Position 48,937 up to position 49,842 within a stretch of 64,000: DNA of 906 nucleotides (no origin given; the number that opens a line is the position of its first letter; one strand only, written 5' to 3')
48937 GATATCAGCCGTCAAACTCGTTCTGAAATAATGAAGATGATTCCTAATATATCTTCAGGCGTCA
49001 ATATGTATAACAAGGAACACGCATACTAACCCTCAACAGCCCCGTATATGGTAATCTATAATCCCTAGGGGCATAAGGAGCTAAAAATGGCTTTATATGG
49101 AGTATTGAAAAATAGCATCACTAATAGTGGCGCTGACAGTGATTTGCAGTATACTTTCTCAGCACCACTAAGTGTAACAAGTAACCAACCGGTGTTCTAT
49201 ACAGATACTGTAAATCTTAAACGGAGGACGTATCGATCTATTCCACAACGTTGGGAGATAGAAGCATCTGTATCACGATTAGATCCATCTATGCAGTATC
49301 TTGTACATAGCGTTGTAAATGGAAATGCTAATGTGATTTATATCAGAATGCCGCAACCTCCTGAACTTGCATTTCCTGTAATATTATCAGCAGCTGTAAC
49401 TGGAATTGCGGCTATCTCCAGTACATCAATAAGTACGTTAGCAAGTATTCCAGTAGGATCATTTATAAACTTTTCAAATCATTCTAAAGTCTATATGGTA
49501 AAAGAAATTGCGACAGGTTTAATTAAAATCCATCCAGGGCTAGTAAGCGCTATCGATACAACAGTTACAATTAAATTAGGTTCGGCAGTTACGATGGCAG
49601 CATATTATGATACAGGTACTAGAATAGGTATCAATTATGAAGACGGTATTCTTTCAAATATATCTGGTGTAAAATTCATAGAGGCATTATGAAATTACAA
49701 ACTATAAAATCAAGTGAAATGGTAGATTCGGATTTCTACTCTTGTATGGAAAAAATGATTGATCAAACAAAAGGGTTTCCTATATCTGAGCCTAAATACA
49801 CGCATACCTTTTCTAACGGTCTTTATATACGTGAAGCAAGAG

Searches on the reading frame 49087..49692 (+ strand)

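Call 8: search_protein_families(library=phrogs, proteins=[window:49087-49692:+])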
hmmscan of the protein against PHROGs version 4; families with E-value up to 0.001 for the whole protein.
window:49087-49692:+ (201 aa): 1 family
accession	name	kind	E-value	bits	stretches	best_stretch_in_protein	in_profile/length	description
phrog_1302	-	tail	5.1e-11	43.5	1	29-200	15-199/201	distal tail protein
